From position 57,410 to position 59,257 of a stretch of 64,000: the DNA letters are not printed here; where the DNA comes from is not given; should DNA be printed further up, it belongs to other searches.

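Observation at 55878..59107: Complex-II-like pair in which the Fe-S subunit is fused to a NarI/DsrM-like six-helix membrane domain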

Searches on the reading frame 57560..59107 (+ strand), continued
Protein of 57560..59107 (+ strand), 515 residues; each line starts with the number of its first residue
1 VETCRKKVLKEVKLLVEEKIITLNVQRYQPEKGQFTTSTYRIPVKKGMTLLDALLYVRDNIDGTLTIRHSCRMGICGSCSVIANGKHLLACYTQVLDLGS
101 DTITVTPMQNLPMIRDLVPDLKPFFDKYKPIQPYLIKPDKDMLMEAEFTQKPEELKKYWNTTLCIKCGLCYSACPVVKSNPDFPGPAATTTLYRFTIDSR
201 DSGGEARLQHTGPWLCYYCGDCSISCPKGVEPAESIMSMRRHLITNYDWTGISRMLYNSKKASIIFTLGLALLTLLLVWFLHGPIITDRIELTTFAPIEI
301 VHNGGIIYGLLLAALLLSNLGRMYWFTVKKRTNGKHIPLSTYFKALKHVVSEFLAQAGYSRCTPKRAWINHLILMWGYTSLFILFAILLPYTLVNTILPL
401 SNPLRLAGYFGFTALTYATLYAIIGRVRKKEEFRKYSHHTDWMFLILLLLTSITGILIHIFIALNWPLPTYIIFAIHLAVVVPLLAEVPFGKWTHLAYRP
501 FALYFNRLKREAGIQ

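Call 36: predict_structure(alignment_id=A1)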
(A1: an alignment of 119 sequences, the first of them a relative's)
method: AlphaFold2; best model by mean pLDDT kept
length: 501 residues; sequences in the alignment: 119
mean_pLDDT: 81.5   pTM: 0.73
mean pLDDT of the five models: 81.5, 80.5, 80.4, 79.9, 79.5
residues with pLDDT >= 90: 273; 70-90: 104; 50-70: 47; < 50: 77
segments of 3 or more residues with pLDDT < 50: 55-63, 97-105, 113-138, 140-153, 172-177, 181-188
pLDDT, mean of each block of 10 residues (from residue 1): 87 84 94 91 87 51 67 85 93 62 46 38 42 41 45 48 57 49 48 82 70 65 86 94 95 98 98 98 97 96 96 93 96 91 86 93 96 97 98 98 97 92 92 98 98 98 98 87 91 92 67
secondary structure, 60 per line:
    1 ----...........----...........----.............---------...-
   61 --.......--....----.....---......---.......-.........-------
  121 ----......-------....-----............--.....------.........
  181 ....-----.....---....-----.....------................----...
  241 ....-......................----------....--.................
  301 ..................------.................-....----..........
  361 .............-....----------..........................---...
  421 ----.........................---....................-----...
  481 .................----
elements in order: E5-15 E20-30 H36-47 E66-69 E72-75 H81-84 E88-93 H97-103 H105-113 H125-130 H138-141 H147-158 H161-165 H172-184 H190-194 H198-201 H207-211 H218-233 H238-244 H246-267 H278-281 H284-318 H325-341 H343-346 H351-373 H375-378 H389-414 H425-449 H453-472 H478-497

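Call 40: fold_search(model_id=the predicted structure, library=pdb)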
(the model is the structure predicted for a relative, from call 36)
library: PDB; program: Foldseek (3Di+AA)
matches with E <= 10: 542; with E <= 0.001: 29
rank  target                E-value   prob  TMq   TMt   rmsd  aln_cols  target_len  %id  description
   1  6awf_F                1.7e-08  1.00  0.19  0.36  13.2       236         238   38  Escherichia coli quinol:fumarate reductase crystallized without dicarboxylate (released 2017-12-06)
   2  2fbw_O                1.9e-08  1.00  0.18  0.35  13.2       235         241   35  Avian respiratory complex II with carboxin bound (released 2005-12-20)
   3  6awf_B                2.0e-08  1.00  0.19  0.37  13.3       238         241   39  Escherichia coli quinol:fumarate reductase crystallized without dicarboxylate (released 2017-12-06)
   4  2fbw_B                2.8e-08  1.00  0.18  0.35  13.2       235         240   35  Avian respiratory complex II with carboxin bound (released 2005-12-20)
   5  1kf6_B                3.5e-08  1.00  0.20  0.36  13.3       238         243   39  E. coli Quinol-Fumarate Reductase with Bound Inhibitor HQNO (released 2002-03-13)
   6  6lum_K                4.4e-08  1.00  0.19  0.33  13.3       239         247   34  Structure of Mycobacterium smegmatis succinate dehydrogenase 2 (released 2020-05-27)
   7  2h89_B                5.6e-08  1.00  0.19  0.35  13.2       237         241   34  Avian Respiratory Complex II with Malonate Bound (released 2006-06-20)
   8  2h88_B                8.3e-08  1.00  0.18  0.35  13.3       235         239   35  Avian Mitochondrial Respiratory Complex II at 1.8 Angstrom Resolution (released 2006-06-20)
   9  8gs8_B                1.2e-07  1.00  0.19  0.35  13.2       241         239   35  cryo-EM structure of the human respiratory complex II (released 2023-05-10)
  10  6myq_B                1.3e-07  1.00  0.19  0.34  13.2       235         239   35  Avian mitochondrial complex II with ferulenol bound (released 2019-11-06)
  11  6lum_B                1.4e-07  1.00  0.19  0.34  13.5       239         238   34  Structure of Mycobacterium smegmatis succinate dehydrogenase 2 (released 2020-05-27)
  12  1yq3_B                2.2e-07  1.00  0.19  0.33  13.5       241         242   34  Avian respiratory complex ii with oxaloacetate and ubiquinone (released 2005-12-20)
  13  9kpt_B                2.4e-07  1.00  0.18  0.35  13.6       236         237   33  Cryo-EM structure of Saccharomyces cerevisiae Mitochondrial Respiratory Complex II in UQ1-bound state (released 2025-09-03)
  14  9kq3_B                2.4e-07  1.00  0.18  0.33  13.7       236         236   33  Cryo-EM structure of Saccharomyces cerevisiae Mitochondrial Respiratory Complex II in pydiflumetofen-bound state (released 2025-09-03)
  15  1zoy_B                2.5e-07  1.00  0.18  0.33  13.3       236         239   33  Crystal Structure of Mitochondrial Respiratory Complex II from porcine heart at 2.4 Angstroms (released 2005-07-12)
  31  9ojn                  6.3e-02  1.00  0.28  0.20   6.9       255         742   18  Structure of Mycobacterium smegmatis EtfD (released 2025-05-21)
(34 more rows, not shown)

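Call 53: search_protein_families(library=ncbifam, proteins=[L021:2740-3198:+, L021:3222-5105:+, L021:5221-6462:+, L021:6463-8679:+, L021:8780-9982:+, L021:9983-11128:+], max_evalue=1e-10)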
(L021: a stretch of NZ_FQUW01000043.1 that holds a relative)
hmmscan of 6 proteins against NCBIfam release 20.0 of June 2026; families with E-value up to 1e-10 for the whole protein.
L021:2740-3198:+ (152 aa): 1 family
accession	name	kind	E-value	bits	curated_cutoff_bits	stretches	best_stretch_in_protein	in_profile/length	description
TIGR02060.1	aprB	equivalog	2.5e-61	205.3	135.65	1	7-139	1-132/132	adenylyl-sulfate reductase subunit beta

L021:3222-5105:+ (627 aa): 12 families
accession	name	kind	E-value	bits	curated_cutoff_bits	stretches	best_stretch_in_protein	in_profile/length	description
TIGR02061.1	aprA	equivalog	2e-286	951.4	641.75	1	12-626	1-616/616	adenylyl-sulfate reductase subunit alpha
NF005331.0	PRK06854.1-2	equivalog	5.1e-132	441.2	557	1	4-613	3-545/563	adenylyl-sulfate reductase subunit alpha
NF006131.0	PRK08275.1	equivalog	3.3e-64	217.2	587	1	5-625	5-555/577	fumarate reductase/succinate dehydrogenase flavoprotein subunit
NF010374.0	PRK13800.1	equivalog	5e-42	144.2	1196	2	5-278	8-279/898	fumarate reductase/succinate dehydrogenase flavoprotein subunit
NF004724.0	PRK06069.1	subfamily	6.8e-21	74.1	826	1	9-208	4-205/577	succinate dehydrogenase/fumarate reductase flavoprotein subunit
TIGR01812.1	sdhA_frdA_Gneg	subfamily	6.1e-20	71.2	567.3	0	12-210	1-198/568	succinate dehydrogenase or fumarate reductase, flavoprotein subunit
NF004900.0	PRK06263.1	equivalog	6.2e-20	71.3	718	0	8-207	5-202/546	fumarate reductase (CoM/CoB) subunit TfrA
NF005866.0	PRK07803.1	equivalog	9.3e-20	70.3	819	0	413-623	400-599/631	fumarate reductase/succinate dehydrogenase flavoprotein subunit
TIGR01816.1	sdhA_forward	equivalog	3.5e-12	45.3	727.35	0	414-623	368-568/584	succinate dehydrogenase flavoprotein subunit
NF006383.0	PRK08626.1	equivalog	6.5e-12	44.5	663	0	416-611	384-572/657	fumarate reductase flavoprotein subunit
NF004613.0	PRK05945.1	equivalog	4.1e-11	42.2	824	0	10-210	3-204/575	succinate dehydrogenase/fumarate reductase flavoprotein subunit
NF005867.0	PRK07804.1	equivalog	5.8e-11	41.3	639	0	8-243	16-243/548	L-aspartate oxidase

L021:5221-6462:+ (413 aa): 4 families
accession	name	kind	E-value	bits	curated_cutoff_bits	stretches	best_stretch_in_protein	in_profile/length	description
NF040770.1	hetero_SS_HdrA2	exception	6.9e-119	398.1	1100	1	3-408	139-558/777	CoB-CoM heterodisulfide reductase HdrA2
NF041778.1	hetero_SS_HdrA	equivalog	3.5e-95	319.4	1400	1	4-406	143-566/771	ferredoxin:CoB-CoM heterodisulfide reductase subunit HdrA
NF041891.1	hdrA_Methbact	equivalog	4.1e-88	296.4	1300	1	3-406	133-552/762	ferredoxin:CoB-CoM heterodisulfide reductase subunit HdrA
NF009410.0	PRK12771.1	subfamily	2.2e-11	43.1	516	0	4-42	139-177/566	NAD(P)-binding protein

L021:6463-8679:+ (738 aa): 4 families
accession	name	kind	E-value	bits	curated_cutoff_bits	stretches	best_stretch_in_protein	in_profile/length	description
NF040770.1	hetero_SS_HdrA2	exception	1.1e-132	443.7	1100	3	459-733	513-774/777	CoB-CoM heterodisulfide reductase HdrA2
NF041778.1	hetero_SS_HdrA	equivalog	3.3e-82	276.6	1400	3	242-414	327-509/771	ferredoxin:CoB-CoM heterodisulfide reductase subunit HdrA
NF041891.1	hdrA_Methbact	equivalog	2.6e-79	267.3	1300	3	230-412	302-490/762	ferredoxin:CoB-CoM heterodisulfide reductase subunit HdrA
NF045873.1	F420_non_VhuD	exception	6.2e-19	68.4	215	1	604-736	2-131/132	F420-non-reducing hydrogenase iron-sulfur subunit VhuD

L021:8780-9982:+ (400 aa): 10 families
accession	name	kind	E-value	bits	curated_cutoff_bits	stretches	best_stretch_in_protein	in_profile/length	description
NF004898.0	PRK06259.1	equivalog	2e-52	178.4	385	1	29-394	130-486/488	fumarate reductase (CoM/CoB) subunit TfrB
NF045670.1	quin_L_LdhH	equivalog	1.3e-36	126.1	800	1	159-392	469-705/706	L-lactate dehydrogenase (quinone) large subunit LdhH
NF008369.0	PRK11168.1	equivalog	4.7e-26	91.6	278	1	155-372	165-382/401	anaerobic glycerol-3-phosphate dehydrogenase subunit C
NF045663.1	diclust_near_Sec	equivalog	3.5e-22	78.3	530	1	77-366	349-614/759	pyridine nucleotide-disulfide oxidoreductase/dicluster-binding protein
TIGR03379.1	glycerol3P_GlpC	equivalog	8.8e-18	64.2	279.9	1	164-372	169-379/397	anaerobic glycerol-3-phosphate dehydrogenase subunit GlpC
NF045724.1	ferredox_TmcB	equivalog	6.9e-17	61.1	735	1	32-371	40-405/430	electron transfer complex ferredoxin TmcB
TIGR03290.1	CoB_CoM_SS_C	equivalog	1.2e-16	61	160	1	33-130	2-95/144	CoB--CoM heterodisulfide reductase subunit C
NF045796.1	DsrK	equivalog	1.3e-11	43.8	400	1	210-334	242-376/453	sulfate reduction electron transfer complex DsrMKJOP subunit DsrK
NF045711.1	sulf_resp_HmcF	equivalog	1.5e-11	43.8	750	0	255-366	307-421/457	sulfate respiration complex iron-sulfur protein HmcF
NF008434.0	PRK11274.1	equivalog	5.2e-11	42.1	333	0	173-374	182-392/409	glycolate oxidase subunit GlcF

L021:9983-11128:+ (381 aa): 2 families
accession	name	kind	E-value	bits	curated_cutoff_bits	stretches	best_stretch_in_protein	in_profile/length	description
NF038018.1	qmoC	equivalog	2.9e-57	194.7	300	1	7-357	4-360/360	quinone-interacting membrane-bound oxidoreductase complex subunit QmoC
TIGR03290.1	CoB_CoM_SS_C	equivalog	7.9e-15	55.1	160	1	21-93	2-74/144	CoB--CoM heterodisulfide reductase subunit C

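Call 60: search_protein_representatives(protein=window:57602-59107:+)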
Query: 501 residues. Proteins with E-value up to 0.001 (for the whole library): 5934; up to 1e-10: 2592; up to 1e-30: 347. The best 150 are listed.
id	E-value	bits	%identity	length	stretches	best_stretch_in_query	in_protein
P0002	2.4e-298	1006.4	84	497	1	7-500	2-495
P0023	3.9e-100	352.5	65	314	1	2-226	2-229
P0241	2.6e-89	316.7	48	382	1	139-498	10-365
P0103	1.1e-82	294.8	56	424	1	2-227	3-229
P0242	1.1e-76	275.1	38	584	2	148-498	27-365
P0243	2.0e-74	267.6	44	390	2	149-496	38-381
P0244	6.3e-74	266.0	52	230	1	4-225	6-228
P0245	1.9e-73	264.4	50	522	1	3-230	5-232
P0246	5.6e-71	256.3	38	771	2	148-498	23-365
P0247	2.5e-70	254.1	41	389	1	147-498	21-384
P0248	5.2e-70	253.1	40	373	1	140-495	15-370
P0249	4.4e-68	246.7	42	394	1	149-497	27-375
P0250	9.5e-66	239.0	40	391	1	139-499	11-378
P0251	9.9e-64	232.3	49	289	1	5-231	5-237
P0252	1.5e-63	231.7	39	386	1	145-498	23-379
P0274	5.4e-50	187.0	39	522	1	4-230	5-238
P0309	6.4e-43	163.7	39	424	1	5-232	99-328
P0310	7.6e-43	163.4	39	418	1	10-231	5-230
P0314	1.4e-42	162.6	41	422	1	7-225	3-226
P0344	1.8e-40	155.6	39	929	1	14-231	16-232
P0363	5.7e-39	150.7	39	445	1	18-237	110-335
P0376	2.4e-38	148.6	40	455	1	7-226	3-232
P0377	2.8e-38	148.3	37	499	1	7-229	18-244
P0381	4.6e-38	147.6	32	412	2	49-231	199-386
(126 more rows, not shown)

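Call 62: search_protein_families(library=pfam, proteins=[P0245, P0274, P0344, P0377, P0376, P0314, P0310, P0363, P0309, P0381], max_evalue=0.0001)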
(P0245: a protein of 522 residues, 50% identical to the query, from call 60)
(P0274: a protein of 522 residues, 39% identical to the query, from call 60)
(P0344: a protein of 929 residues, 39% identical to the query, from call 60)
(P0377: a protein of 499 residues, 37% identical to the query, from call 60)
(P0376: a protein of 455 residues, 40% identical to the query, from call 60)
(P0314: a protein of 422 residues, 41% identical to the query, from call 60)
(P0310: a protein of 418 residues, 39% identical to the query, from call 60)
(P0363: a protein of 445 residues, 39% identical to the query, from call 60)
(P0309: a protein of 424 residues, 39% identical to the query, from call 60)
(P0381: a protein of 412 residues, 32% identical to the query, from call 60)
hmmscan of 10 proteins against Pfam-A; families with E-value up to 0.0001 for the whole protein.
P0245 (522 aa): 6 families
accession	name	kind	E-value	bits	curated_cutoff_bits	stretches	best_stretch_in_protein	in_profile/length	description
PF02754.22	CCG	-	1e-34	118.9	20.6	2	408-496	1-84/85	Cysteine-rich domain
PF13085.11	Fer2_3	-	3.3e-32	111.1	27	1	11-113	2-106/107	2Fe-2S iron-sulfur cluster binding domain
PF13183.11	Fer4_8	-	3.4e-10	40.8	27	1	152-219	5-68/68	4Fe-4S dicluster domain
PF13187.11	Fer4_9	-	6.2e-07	29.8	27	1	152-218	2-50/52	4Fe-4S dicluster domain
PF13534.11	Fer4_17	-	1.4e-06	29.2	22.2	1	152-219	2-60/61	4Fe-4S dicluster domain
PF13237.11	Fer4_10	-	3.9e-06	27.1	25.5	1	146-216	3-53/53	4Fe-4S dicluster domain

P0274 (522 aa): 6 families
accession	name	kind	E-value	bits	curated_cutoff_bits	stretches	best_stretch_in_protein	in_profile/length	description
PF13085.11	Fer2_3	-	9.7e-34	116.1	27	1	9-113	1-106/107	2Fe-2S iron-sulfur cluster binding domain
PF02754.22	CCG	-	1.9e-29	102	20.6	2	412-499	1-85/85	Cysteine-rich domain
PF13183.11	Fer4_8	-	3.7e-10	40.6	27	1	152-223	3-67/68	4Fe-4S dicluster domain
PF13534.11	Fer4_17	-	4.3e-07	30.8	22.2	1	154-225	2-61/61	4Fe-4S dicluster domain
PF13237.11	Fer4_10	-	8.5e-07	29.3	25.5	1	152-221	7-53/53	4Fe-4S dicluster domain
PF13187.11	Fer4_9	-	1.5e-06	28.6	27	1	153-223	1-50/52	4Fe-4S dicluster domain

P0344 (929 aa): 7 families
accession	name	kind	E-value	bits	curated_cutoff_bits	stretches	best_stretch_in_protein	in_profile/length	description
PF00384.28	Molybdopterin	-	5.6e-59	200.4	24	1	296-721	1-352/353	Molybdopterin oxidoreductase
PF13085.11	Fer2_3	-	9.1e-31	106.5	27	1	9-111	2-106/107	2Fe-2S iron-sulfur cluster binding domain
PF01568.27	Molydop_binding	-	3.2e-27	95.2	26.8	1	818-924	1-110/110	Molydopterin dinucleotide binding domain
PF04879.21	Molybdop_Fe4S4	-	2e-09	37.7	22.7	1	241-284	3-46/55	Molybdopterin oxidoreductase Fe4S4 domain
PF13183.11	Fer4_8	-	2.4e-05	25.2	27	1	146-217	4-68/68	4Fe-4S dicluster domain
PF13534.11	Fer4_17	-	5.2e-05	24.1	22.2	1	147-217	2-60/61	4Fe-4S dicluster domain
PF13237.11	Fer4_10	-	6.8e-05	23.2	25.5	1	144-214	6-53/53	4Fe-4S dicluster domain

P0377 (499 aa): 7 families
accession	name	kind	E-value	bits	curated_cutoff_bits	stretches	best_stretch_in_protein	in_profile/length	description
PF13085.11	Fer2_3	-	2.2e-31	108.4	27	1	19-123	1-106/107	2Fe-2S iron-sulfur cluster binding domain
PF00034.26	Cytochrom_C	-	9.3e-15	56.2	21.3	1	336-411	3-89/90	Cytochrome c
PF13183.11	Fer4_8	-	5.1e-08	33.8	27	1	160-230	4-67/68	4Fe-4S dicluster domain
PF13534.11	Fer4_17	-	4.7e-06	27.5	22.2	1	160-231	1-60/61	4Fe-4S dicluster domain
PF13187.11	Fer4_9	-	8.7e-06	26.1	27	1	160-230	1-50/52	4Fe-4S dicluster domain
PF02433.20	FixO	-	1.3e-05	25.2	29.6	1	356-395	98-138/219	Cytochrome C oxidase, mono-heme subunit/FixO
PF13442.11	Cytochrome_CBB3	-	7.3e-05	23.5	27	0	337-408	6-68/68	Cytochrome C oxidase, cbb3-type, subunit III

P0376 (455 aa): 4 families
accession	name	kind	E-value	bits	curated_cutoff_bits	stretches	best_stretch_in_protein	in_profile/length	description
PF13085.11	Fer2_3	-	4.5e-31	107.5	27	1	4-112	1-106/107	2Fe-2S iron-sulfur cluster binding domain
PF13183.11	Fer4_8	-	2.7e-11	44.3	27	1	151-222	4-68/68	4Fe-4S dicluster domain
PF13534.11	Fer4_17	-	3.1e-06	28.1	22.2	1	152-223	2-61/61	4Fe-4S dicluster domain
PF13746.11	Fer4_18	-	7.1e-05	23.4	27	0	184-228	38-81/114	4Fe-4S dicluster domain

P0314 (422 aa): 6 families
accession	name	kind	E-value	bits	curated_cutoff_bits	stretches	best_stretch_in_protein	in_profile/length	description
PF13085.11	Fer2_3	-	8.5e-28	96.9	27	1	5-109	2-106/107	2Fe-2S iron-sulfur cluster binding domain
PF13183.11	Fer4_8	-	1e-11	45.6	27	1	146-217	4-68/68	4Fe-4S dicluster domain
PF13534.11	Fer4_17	-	6e-08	33.6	22.2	1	147-218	2-61/61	4Fe-4S dicluster domain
PF13237.11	Fer4_10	-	8.3e-07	29.3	25.5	1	140-214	2-53/53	4Fe-4S dicluster domain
PF02754.22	CCG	-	5.6e-05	23.6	20.6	0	368-412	1-46/85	Cysteine-rich domain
PF13746.11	Fer4_18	-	8e-05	23.3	27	0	183-223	42-81/114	4Fe-4S dicluster domain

P0310 (418 aa): 5 families
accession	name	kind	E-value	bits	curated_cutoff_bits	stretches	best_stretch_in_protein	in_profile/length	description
PF13085.11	Fer2_3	-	2.8e-33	114.6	27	1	4-107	2-106/107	2Fe-2S iron-sulfur cluster binding domain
PF00355.32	Rieske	-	5.1e-10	39.6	20.3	1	305-400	2-86/88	Rieske [2Fe-2S] domain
PF13183.11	Fer4_8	-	5.3e-09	36.9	27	1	144-215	4-68/68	4Fe-4S dicluster domain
PF13237.11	Fer4_10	-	1.2e-05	25.6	25.5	1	144-212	8-53/53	4Fe-4S dicluster domain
PF13187.11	Fer4_9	-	7.5e-05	23.1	27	1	144-214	1-50/52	4Fe-4S dicluster domain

P0363 (445 aa): 3 families
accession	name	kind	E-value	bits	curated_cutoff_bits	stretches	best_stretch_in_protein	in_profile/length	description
PF13085.11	Fer2_3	-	4.5e-25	88.2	27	1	106-206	5-106/107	2Fe-2S iron-sulfur cluster binding domain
PF14520.12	HHH_5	-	8.5e-08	33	27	1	4-52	5-55/57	Helix-hairpin-helix domain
PF13183.11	Fer4_8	-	7.3e-06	26.9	27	1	242-314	2-68/68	4Fe-4S dicluster domain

P0309 (424 aa): 2 families
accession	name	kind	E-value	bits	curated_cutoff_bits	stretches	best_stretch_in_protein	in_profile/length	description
PF13085.11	Fer2_3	-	1.2e-27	96.5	27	1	111-204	15-106/107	2Fe-2S iron-sulfur cluster binding domain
PF13183.11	Fer4_8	-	2.4e-05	25.2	27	1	241-311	2-67/68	4Fe-4S dicluster domain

P0381 (412 aa): 4 families
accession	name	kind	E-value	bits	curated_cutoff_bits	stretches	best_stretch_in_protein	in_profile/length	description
PF13085.11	Fer2_3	-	2.8e-45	153.1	27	2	7-105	2-103/107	2Fe-2S iron-sulfur cluster binding domain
PF13183.11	Fer4_8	-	9.4e-09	36.1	27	1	295-370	2-68/68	4Fe-4S dicluster domain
PF00111.32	Fer2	-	1.9e-08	34.5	21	0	22-69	8-52/77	2Fe-2S iron-sulfur cluster binding domain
PF12838.12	Fer4_7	-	4.1e-07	30.8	27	0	297-370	1-52/52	4Fe-4S dicluster domain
